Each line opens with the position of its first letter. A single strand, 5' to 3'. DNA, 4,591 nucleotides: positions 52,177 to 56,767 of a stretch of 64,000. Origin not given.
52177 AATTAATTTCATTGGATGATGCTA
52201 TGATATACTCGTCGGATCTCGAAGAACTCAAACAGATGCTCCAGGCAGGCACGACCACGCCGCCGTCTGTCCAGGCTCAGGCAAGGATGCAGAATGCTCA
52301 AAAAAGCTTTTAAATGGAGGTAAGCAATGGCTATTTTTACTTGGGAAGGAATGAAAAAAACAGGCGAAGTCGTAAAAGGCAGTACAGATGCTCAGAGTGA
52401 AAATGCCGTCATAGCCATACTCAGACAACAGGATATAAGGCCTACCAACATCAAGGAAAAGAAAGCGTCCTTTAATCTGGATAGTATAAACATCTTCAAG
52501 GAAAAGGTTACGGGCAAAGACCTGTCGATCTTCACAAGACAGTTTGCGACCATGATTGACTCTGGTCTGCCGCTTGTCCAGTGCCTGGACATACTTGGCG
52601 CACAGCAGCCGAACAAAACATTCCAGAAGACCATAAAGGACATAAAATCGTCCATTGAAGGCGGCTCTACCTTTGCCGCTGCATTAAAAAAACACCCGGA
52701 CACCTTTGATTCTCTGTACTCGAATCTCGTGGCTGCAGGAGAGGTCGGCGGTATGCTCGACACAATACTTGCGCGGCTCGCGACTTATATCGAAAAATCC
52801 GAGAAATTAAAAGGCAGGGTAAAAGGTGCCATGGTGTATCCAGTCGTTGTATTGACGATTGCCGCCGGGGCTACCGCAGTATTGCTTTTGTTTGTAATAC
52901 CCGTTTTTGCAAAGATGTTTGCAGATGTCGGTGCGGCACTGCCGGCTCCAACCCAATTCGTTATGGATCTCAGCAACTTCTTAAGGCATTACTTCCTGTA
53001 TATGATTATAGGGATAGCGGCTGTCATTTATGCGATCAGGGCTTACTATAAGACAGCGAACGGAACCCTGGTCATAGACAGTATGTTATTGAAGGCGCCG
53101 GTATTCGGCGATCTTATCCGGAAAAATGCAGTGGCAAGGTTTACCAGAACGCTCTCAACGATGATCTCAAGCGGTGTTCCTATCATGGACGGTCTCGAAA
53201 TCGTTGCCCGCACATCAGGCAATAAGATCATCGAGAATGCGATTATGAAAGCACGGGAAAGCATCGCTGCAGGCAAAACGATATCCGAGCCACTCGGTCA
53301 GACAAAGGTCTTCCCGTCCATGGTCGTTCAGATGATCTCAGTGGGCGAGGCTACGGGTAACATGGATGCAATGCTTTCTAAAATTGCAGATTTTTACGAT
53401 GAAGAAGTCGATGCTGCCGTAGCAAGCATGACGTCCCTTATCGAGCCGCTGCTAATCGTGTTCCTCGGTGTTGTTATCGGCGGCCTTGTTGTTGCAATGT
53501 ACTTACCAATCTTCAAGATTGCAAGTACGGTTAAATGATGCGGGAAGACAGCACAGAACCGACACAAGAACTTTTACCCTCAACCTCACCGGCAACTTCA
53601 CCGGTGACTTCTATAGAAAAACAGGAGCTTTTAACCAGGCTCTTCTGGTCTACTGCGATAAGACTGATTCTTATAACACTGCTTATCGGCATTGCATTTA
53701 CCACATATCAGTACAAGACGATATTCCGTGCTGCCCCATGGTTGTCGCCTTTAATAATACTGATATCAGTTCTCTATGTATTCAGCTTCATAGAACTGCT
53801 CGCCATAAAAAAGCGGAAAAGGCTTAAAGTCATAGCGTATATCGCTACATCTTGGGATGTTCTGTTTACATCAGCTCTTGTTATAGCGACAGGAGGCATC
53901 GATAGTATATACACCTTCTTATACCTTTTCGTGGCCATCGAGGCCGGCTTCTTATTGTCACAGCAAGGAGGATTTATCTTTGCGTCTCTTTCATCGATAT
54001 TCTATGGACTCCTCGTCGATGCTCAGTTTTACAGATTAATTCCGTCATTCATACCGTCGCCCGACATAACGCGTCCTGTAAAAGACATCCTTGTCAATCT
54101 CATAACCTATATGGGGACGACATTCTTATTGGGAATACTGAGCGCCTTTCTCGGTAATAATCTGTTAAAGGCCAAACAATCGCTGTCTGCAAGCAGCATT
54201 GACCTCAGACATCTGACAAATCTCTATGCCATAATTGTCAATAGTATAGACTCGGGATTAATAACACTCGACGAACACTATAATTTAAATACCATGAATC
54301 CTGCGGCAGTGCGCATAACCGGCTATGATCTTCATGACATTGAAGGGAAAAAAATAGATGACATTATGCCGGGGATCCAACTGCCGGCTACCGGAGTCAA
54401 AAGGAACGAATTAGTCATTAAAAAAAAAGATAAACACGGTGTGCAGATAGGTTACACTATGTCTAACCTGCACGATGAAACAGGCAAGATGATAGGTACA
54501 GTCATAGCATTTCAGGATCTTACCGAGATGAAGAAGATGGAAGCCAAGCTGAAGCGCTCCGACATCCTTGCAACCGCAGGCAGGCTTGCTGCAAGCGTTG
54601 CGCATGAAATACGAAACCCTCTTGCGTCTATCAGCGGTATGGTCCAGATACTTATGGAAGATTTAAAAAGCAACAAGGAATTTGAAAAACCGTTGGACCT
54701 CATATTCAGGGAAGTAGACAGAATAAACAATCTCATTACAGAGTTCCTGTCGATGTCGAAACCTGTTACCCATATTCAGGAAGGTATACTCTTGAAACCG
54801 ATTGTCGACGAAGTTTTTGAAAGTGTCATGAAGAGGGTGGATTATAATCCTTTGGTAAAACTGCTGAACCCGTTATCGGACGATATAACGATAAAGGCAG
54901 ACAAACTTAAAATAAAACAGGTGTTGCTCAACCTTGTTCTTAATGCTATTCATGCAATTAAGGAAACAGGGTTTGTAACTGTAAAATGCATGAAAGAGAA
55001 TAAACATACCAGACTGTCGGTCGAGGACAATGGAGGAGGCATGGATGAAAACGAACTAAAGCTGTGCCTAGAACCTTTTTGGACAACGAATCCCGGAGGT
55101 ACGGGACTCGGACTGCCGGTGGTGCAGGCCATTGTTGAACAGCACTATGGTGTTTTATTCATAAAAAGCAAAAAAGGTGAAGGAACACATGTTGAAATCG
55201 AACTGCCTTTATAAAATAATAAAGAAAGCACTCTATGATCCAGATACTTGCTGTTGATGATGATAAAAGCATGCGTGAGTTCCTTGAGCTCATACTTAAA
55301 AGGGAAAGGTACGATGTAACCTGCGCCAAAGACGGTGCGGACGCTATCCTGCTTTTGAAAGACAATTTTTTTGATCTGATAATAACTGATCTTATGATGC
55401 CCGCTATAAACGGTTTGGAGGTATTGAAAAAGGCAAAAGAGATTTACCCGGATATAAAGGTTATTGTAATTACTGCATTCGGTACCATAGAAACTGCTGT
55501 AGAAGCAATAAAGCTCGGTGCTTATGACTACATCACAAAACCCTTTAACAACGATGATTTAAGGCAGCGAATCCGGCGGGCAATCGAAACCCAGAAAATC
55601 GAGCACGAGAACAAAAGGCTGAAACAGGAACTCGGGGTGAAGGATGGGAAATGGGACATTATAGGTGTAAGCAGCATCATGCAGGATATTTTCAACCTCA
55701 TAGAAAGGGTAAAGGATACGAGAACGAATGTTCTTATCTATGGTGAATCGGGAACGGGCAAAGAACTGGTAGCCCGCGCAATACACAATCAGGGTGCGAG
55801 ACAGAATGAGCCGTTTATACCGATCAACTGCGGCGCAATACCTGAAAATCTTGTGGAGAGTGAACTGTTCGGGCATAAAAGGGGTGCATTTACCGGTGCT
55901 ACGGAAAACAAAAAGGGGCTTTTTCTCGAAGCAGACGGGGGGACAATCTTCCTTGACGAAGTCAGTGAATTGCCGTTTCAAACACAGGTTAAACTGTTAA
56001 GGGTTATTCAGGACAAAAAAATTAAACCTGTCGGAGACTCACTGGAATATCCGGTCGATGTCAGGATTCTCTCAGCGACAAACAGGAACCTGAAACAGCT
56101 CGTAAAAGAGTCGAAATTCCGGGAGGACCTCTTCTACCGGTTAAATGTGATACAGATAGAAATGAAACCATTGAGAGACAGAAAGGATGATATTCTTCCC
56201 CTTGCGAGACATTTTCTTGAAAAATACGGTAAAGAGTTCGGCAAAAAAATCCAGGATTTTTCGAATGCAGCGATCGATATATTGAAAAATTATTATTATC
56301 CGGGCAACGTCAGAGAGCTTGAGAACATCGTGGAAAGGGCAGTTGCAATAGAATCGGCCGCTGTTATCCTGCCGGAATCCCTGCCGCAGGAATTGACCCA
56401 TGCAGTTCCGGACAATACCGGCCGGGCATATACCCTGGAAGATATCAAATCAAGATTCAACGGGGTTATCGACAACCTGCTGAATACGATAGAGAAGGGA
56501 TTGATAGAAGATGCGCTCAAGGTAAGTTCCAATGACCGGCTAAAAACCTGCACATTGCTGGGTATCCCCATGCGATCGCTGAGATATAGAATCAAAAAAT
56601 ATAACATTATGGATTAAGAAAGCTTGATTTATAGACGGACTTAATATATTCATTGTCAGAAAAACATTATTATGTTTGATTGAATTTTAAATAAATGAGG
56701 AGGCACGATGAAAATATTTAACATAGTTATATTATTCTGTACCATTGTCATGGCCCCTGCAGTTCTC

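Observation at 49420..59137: The pilB-pilT-pilC-pilS-pilR cluster is followed by a beta-barrel plus 13-heme lipoprotein cytochrome pair instead of a pilin gene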

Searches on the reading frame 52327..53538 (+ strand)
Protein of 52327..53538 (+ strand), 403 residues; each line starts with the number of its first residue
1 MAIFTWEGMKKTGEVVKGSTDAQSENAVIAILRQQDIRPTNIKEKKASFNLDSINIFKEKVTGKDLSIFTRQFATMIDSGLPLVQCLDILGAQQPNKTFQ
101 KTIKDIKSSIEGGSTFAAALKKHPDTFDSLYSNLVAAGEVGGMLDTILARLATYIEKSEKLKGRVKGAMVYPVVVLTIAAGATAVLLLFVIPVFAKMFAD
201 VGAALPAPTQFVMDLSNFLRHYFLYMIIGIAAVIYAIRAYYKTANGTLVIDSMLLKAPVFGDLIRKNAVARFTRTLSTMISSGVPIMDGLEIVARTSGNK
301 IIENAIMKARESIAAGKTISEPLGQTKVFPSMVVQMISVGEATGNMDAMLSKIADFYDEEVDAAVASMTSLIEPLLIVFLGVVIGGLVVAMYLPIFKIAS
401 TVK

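Call 3: search_protein_families(library=pfam, proteins=[window:52327-53538:+], max_evalue=0.01)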
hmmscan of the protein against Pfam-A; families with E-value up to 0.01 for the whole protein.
window:52327-53538:+ (403 aa): 1 family
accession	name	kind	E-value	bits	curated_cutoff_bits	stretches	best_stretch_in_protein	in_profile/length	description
PF00482.28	T2SSF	-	7.2e-67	223.5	25.2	2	272-394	1-125/125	Type II secretion system (T2SS), protein F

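Call 4: search_protein_families(library=ncbifam, proteins=[window:52327-53538:+], max_evalue=0.01)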
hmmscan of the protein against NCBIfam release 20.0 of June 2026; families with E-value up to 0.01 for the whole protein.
window:52327-53538:+ (403 aa): 6 families
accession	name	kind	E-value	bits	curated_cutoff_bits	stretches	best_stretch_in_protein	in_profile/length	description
NF052606.1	T4PiliAsmPilCMyx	equivalog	5.3e-172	572.4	700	1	2-403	20-419/419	type IV pilus assembly protein PilC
NF052607.1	T4PiliAsmPilCThrm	equivalog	1.1e-125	420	700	1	1-401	1-403/406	type IV pilus assembly protein PilC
TIGR02120.1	GspF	equivalog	5e-118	394.8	424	1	4-402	1-401/401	type II secretion system inner membrane protein GspF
NF007861.0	PRK10573.1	equivalog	2.2e-93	313.5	401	1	3-400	6-396/401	protein transport protein HofC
NF047826.1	T3SSXpsF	equivalog_domain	4.1e-83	279.4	650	1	1-401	1-403/405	type II secretion system protein XpsF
NF041012.2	T4P_ComGB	equivalog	1.4e-41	143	240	1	68-398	5-330/332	competence type IV pilus assembly protein ComGB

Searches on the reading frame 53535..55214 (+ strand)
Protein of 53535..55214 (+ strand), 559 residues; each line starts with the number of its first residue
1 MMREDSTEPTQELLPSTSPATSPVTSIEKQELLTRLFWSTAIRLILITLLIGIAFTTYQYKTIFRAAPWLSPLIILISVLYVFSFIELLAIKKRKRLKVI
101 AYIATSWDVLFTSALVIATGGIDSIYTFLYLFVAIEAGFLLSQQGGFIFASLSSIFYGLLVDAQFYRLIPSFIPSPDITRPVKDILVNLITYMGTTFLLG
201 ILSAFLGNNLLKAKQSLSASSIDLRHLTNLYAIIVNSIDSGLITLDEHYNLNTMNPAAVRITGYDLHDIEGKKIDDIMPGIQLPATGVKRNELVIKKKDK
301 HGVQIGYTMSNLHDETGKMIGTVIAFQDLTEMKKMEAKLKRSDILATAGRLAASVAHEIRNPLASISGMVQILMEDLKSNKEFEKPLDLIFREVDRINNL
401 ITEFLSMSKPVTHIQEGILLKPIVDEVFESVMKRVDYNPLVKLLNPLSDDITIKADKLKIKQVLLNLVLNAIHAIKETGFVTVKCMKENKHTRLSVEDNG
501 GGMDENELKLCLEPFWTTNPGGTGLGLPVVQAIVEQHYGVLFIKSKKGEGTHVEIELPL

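Call 3: search_protein_families(library=pfam, proteins=[window:53535-55214:+], max_evalue=0.01)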
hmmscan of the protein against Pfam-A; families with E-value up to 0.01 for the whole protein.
window:53535-55214:+ (559 aa): 9 families
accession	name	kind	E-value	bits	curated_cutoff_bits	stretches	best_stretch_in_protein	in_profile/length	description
PF02518.31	HATPase_c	-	4.5e-23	82.3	26.4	1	456-559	2-109/111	Histidine kinase-, DNA gyrase B-, and HSP90-like ATPase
PF00512.31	HisKA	-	1.3e-15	57.6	26.9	1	349-409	3-62/66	His Kinase A (phospho-acceptor) domain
PF25323.1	6TM_PilS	-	7.1e-10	39.3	27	1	30-216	5-188/189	PilS-like transmembrane domain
PF13589.12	HATPase_c_3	-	8.6e-06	26.3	25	1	461-510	4-52/137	Histidine kinase-, DNA gyrase B-, and HSP90-like ATPase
PF08448.16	PAS_4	-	9.8e-06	26.2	23.1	1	236-332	2-108/110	PAS fold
PF13188.13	PAS_8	-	3.4e-05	24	21.8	1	230-286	2-55/65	PAS domain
PF13426.13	PAS_9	-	6.1e-05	23.7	27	1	242-331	4-103/103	PAS domain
PF00989.32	PAS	-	6.4e-05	23.4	22.6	1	233-328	5-112/113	PAS fold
PF14501.12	HATPase_c_5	-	0.0047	17.3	22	0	459-548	5-93/102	GHKL domain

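Call 4: search_protein_families(library=ncbifam, proteins=[window:53535-55214:+], max_evalue=0.01)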
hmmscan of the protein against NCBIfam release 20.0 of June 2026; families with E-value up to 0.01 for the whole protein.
window:53535-55214:+ (559 aa): 91 families (the best 25 are shown)
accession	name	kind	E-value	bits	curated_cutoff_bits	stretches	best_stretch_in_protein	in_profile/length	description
NF008468.0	PRK11360.1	equivalog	6.3e-82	275.8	646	1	223-558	262-607/616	two-component system sensor histidine kinase AtoS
NF007688.0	PRK10364.1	equivalog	1.4e-51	175.7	479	1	332-559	224-451/460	two-component system sensor histidine kinase ZraS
NF046044.1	PnpS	equivalog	8e-48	163.4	400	1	206-558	32-390/390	two-component system histidine kinase PnpS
NF053867.1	SprKinKinDBac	equivalog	2.1e-43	148.5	775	1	342-559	280-497/500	sporulation kinase KinD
NF010411.0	PRK13837.1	equivalog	8.1e-40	136.6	647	1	327-559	429-675/828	two-component system VirA-like sensor kinase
NF033092.0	HK_WalK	equivalog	5.4e-38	130.9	725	1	234-559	263-594/594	cell wall metabolism sensor histidine kinase WalK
TIGR02966.1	phoR_proteo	equivalog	1.6e-37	129.3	334.2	1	234-555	11-331/333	phosphate regulon sensor histidine kinase PhoR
NF047874.1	MASE3_PAS_HK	subfamily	3.8e-31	108.6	560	1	37-558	84-624/655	MASE3 domain-containing sensor histidine kinase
NF052574.1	HisKinEspCMyxo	equivalog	1.2e-30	106.4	1200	1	290-558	359-636/785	serine histidine kinase EspC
NF047497.1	HK_LIC_12097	equivalog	2.5e-30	105.5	500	1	290-558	95-365/367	LIC_12097 family sensor histidine kinase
NF041735.1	hist_kin_RppB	equivalog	1.7e-28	99.6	400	1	352-558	220-438/438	two-component system sensor histidine kinase RppB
NF041210.1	his_kin_PieS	equivalog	7.9e-27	94.4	850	1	334-558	238-469/474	two component system sensor histidine kinase PieS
NF052573.1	HisKinEspAMyxo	equivalog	1.1e-25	89.8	1400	1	284-557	320-609/755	serine histidine kinase EspA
NF041947.1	LuxQ_Vibrio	equivalog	1.7e-25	89.1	1200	1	180-559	297-696/843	quorum-sensing autoinducer 2 sensor kinase/phosphatase LuxQ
NF038348.1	T2SS_HK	subfamily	5e-25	87.9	450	2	451-558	463-572/574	histidine kinase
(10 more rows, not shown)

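Call 23: find_related_loci(query=window:53535-55214:+, collection=genome_contigs, flank=10000)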
Query window:53535-55214:+ (559 aa) in genome_contigs; peptide patterns used: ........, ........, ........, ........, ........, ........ (x = any residue, [..] = any of these).
151 stretches matched a pattern; 14 encode a relative of the query (tblastn E <= 1e-3); 14 distinct loci.
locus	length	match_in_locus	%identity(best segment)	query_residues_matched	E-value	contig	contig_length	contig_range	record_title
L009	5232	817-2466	69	10-559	0e+0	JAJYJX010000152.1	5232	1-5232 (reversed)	MAG: bacterium isolate DBS2-1.bin173 NODE_32840_length_5232_cov_1.409011, whole genome shotgun sequence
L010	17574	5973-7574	68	26-559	0e+0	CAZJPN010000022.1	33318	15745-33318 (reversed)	MAG TPA_asm: uncultured Pseudomonadota bacterium isolate SRP271791_co1_55 genome assembly, contig: k141_24135, whole gen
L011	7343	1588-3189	66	26-559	0e+0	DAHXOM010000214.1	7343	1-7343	MAG TPA_asm: bacterium isolate clean1809 k141_196994, whole genome shotgun sequence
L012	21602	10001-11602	65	26-559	0e+0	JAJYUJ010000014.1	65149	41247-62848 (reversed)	MAG: bacterium isolate DX4.bin27 NODE_183_length_65149_cov_5.357141, whole genome shotgun sequence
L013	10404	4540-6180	63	1-559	0e+0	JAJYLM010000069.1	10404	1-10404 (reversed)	MAG: bacterium isolate DBS2-1.bin76 NODE_12351_length_10404_cov_1.989296, whole genome shotgun sequence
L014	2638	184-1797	64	18-558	0e+0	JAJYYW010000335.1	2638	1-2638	MAG: bacterium isolate FK4.bin6 NODE_66211_length_2638_cov_0.968140, whole genome shotgun sequence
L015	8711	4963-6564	65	26-559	0e+0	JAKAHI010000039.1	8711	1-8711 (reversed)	MAG: bacterium isolate WY2.bin9 NODE_13770_length_8711_cov_5.560811, whole genome shotgun sequence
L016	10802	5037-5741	28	327-559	7e-25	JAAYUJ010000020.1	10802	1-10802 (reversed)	MAG: Deltaproteobacteria bacterium isolate AS27yjCOA_149 2176_AS27, whole genome shotgun sequence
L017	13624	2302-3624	24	148-558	1e-19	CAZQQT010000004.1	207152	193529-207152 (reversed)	MAG TPA_asm: uncultured Thermococci archaeon isolate SRP141376_co1_33 genome assembly, contig: NODE_86_length_207152_cov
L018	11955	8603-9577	28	286-559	3e-19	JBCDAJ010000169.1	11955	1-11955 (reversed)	MAG: Cyanobacteria bacterium P01_F01_bin.56 k141_2118002_length_11955_cov_71.8678, whole genome shotgun sequence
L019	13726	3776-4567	26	327-558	1e-13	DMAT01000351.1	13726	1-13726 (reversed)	MAG TPA_asm: Syntrophus sp. (in: bacteria) isolate UBA8958 contig_52560, whole genome shotgun sequence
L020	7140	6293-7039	27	328-558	4e-11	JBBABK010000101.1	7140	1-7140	MAG: Phycisphaerae bacterium isolate SO_2017_LW1_18 NODE_10435_length_7196_cov_0.802518_LW64-88_2017, whole genome shotg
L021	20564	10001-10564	24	351-544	4e-8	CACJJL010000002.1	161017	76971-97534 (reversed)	MAG: uncultured SAR116 cluster alpha proteobacterium isolate AG-915-E09 genome assembly, contig: AG-915-E09_NODE_2, whol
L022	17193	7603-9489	28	224-558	5e-16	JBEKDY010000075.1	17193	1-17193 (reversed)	MAG: Candidatus Sulfotelmatobacter sp. isolate SPRUCE 194 SPRUCE_194_75, whole genome shotgun sequence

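Call 97: find_related_loci(query=A5, collection=metagenome_contigs, flank=6000)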
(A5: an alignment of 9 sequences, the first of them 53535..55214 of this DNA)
Query A5 (559 aa) in metagenome_contigs; peptide patterns used: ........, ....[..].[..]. (x = any residue, [..] = any of these).
600 stretches matched a pattern (row limit reached: there are more); 474 encode a relative of the query (tblastn E <= 1e-3); the best 80 are kept; 80 distinct loci.
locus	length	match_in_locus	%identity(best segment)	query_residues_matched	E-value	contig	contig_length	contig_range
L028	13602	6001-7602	66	26-559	0e+0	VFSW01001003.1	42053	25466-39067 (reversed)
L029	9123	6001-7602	68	26-559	0e+0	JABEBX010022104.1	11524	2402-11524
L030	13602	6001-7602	64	26-559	0e+0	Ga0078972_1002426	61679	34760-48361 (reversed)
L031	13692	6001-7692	35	23-559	2e-94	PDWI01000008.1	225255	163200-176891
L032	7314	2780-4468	34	20-559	1e-93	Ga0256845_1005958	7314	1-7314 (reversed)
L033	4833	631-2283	34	32-559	7e-89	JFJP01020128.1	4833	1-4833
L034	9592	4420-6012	32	23-559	4e-83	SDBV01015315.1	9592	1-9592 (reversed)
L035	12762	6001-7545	33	42-559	8e-82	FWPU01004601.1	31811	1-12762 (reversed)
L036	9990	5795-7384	32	27-559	7e-81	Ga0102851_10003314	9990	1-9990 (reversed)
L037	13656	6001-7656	30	1-559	2e-78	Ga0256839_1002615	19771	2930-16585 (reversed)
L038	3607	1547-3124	31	31-559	1e-78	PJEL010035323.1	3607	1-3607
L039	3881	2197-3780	32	29-559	1e-78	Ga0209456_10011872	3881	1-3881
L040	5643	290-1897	32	17-557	2e-77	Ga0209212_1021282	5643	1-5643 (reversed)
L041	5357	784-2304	32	42-558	2e-77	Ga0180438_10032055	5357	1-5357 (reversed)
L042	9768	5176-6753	32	30-558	3e-77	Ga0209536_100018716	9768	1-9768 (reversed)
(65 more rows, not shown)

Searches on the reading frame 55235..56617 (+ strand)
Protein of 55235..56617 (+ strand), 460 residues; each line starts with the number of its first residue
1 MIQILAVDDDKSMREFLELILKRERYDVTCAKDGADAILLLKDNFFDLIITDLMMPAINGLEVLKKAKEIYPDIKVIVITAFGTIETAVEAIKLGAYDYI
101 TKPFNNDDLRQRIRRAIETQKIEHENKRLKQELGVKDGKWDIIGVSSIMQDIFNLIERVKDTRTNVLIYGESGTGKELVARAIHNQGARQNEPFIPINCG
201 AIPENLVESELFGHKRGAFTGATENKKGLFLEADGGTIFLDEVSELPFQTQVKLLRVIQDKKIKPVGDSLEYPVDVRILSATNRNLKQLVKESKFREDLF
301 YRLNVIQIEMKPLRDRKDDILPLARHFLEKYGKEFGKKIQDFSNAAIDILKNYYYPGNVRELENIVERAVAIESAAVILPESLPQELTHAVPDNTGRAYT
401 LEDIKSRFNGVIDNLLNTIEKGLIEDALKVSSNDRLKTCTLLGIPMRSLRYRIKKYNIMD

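Call 3: search_protein_families(library=pfam, proteins=[window:55235-56617:+], max_evalue=0.01)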
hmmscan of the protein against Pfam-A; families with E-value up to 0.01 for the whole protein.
window:55235-56617:+ (460 aa): 11 families
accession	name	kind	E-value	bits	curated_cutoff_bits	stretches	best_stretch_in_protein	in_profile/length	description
PF00158.32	Sigma54_activat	-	1.8e-71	239.7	20.2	1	142-309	1-168/168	Sigma-54 interaction domain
PF00072.30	Response_reg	-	1.9e-31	108.9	30.2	1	4-114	1-111/111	Response regulator receiver domain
PF25601.1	AAA_lid_14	-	1.2e-26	92.7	27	1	314-394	1-81/87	AAA+ ATPase lid domain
PF14532.12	Sigma54_activ_2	-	2.4e-22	80.1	25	1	143-313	1-138/138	Sigma-54 interaction domain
PF02954.25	HTH_8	-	1.9e-08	34.3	22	1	418-456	4-42/42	Bacterial regulatory protein, Fis family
PF07728.20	AAA_5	-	6.9e-07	29.8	22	1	165-286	1-125/139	AAA domain (dynein-related subfamily)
PF00004.35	AAA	-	4.5e-05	24.4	21.2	1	166-287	1-112/131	ATPase family associated with various cellular activities (AAA)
PF13191.12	AAA_16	-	0.00013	23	32.6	1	150-201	10-62/167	AAA ATPase domain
PF01078.27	Mg_chelatase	-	0.00016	21.6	20.3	0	221-284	93-158/207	Magnesium chelatase, subunit ChlI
PF13401.12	AAA_22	-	0.0035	18.1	27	0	161-199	3-41/130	AAA domain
PF13245.12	AAA_19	-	0.0037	17.9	25.1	0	232-269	90-126/134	AAA domain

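Call 4: search_protein_families(library=ncbifam, proteins=[window:55235-56617:+], max_evalue=0.01)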
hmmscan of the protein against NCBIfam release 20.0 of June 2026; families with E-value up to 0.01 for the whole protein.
window:55235-56617:+ (460 aa): 123 families (the best 25 are shown)
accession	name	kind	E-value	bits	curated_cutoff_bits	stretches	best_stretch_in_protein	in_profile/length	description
NF008469.0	PRK11361.1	equivalog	3.5e-137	457.9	714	1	3-458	6-456/461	acetoacetate metabolism transcriptional regulator AtoC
TIGR01818.1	ntrC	equivalog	1.1e-132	443.2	558.6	1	4-454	1-461/463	nitrogen regulation protein NR(I)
TIGR02915.1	PEP_resp_reg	equivalog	8.3e-117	390.7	502.6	1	4-456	1-442/445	PEP-CTERM-box response regulator transcription factor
NF007689.0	PRK10365.1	equivalog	1.6e-111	373.2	760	1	2-445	6-431/441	sigma-54-dependent response regulator transcription factor ZraR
NF041946.1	LuxO_transreg_Vib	equivalog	5.7e-108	361.7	800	1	7-394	2-387/463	quorum-sensing sigma-54 dependent transcriptional regulator LuxO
NF011695.0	PRK15115.1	equivalog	1.5e-106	356.8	763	1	3-441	8-432/445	two-component system response regulator GlrR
NF008176.1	PRK10923.1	equivalog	2.3e-106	356.2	620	1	4-429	6-427/469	nitrogen regulation protein NR(I)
NF051870.1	NAssimRespRegNtrX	equivalog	2.7e-106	356.2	600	1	2-392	2-390/452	nitrogen assimilation response regulator NtrX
NF049963.1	RespRegFlgRCampy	domain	3.1e-106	355.8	750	1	4-458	3-429/429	fla regulon two-component system response regulator FlgR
NF041552.1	TF_PrdR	equivalog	1.2e-103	347.4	795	1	121-457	250-577/577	sigma-54 dependent transcriptional regulator PrdR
TIGR01817.1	nifA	equivalog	4.5e-96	322.7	528.85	1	119-385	175-440/534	nif-specific transcriptional activator NifA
NF050807.1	TransRegFlbDCaul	equivalog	8.2e-96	321.6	750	1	28-457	27-439/454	sigma-54-dependent transcriptional regulator FlbD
NF038308.1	RNA_repair_RtcR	equivalog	2.8e-94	316.8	650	1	69-457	107-517/530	RNA repair transcriptional activator RtcR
NF003451.0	PRK05022.1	equivalog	1.4e-93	314.4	476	1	116-444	162-496/512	nitric oxide reductase transcriptional regulator NorR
TIGR02329.1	propionate_PrpR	equivalog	1.2e-79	268.3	499.2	1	107-454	173-525/526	propionate catabolism operon regulatory protein PrpR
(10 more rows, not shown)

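Call 44: list_cluster_members(proteins=[P0016, window:55235-56617:+, window:49480-51171:+, window:61333-61782:-, P0021, P0010])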
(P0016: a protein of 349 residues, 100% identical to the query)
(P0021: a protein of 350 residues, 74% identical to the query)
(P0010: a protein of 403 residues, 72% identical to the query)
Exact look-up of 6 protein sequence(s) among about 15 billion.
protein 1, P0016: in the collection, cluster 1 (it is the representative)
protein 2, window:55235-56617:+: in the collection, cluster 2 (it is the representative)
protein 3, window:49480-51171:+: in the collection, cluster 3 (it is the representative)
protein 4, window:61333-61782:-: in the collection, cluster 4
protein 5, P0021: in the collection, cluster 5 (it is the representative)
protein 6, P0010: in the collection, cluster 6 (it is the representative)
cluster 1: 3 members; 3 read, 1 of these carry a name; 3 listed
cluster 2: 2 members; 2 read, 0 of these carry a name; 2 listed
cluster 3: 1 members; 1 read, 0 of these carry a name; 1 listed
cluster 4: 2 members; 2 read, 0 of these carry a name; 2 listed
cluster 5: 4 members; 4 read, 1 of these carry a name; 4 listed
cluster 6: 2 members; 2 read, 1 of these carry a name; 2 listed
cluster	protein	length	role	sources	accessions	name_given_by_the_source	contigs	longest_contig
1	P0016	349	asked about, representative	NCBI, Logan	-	-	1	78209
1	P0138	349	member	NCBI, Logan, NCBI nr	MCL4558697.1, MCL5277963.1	MAG: hypothetical protein M1491_08750 [Deltaproteobacteria bacterium] | hypothetical protein [Deltaproteobacteria bacterium]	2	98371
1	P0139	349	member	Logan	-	-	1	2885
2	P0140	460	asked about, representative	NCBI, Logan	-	-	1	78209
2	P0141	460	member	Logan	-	-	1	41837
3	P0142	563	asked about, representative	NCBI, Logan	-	-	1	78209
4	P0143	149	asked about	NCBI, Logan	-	-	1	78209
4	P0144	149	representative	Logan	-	-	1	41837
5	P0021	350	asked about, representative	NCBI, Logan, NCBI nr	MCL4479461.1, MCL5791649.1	MAG: hypothetical protein M1381_10245 [Deltaproteobacteria bacterium] | hypothetical protein [Deltaproteobacteria bacterium]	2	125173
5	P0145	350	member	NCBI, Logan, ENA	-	-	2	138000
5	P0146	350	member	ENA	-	-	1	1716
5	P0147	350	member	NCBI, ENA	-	-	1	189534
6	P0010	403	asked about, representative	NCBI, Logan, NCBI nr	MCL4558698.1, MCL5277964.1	MAG: hypothetical protein M1491_08755 [Deltaproteobacteria bacterium] | hypothetical protein [Deltaproteobacteria bacterium]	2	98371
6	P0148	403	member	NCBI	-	-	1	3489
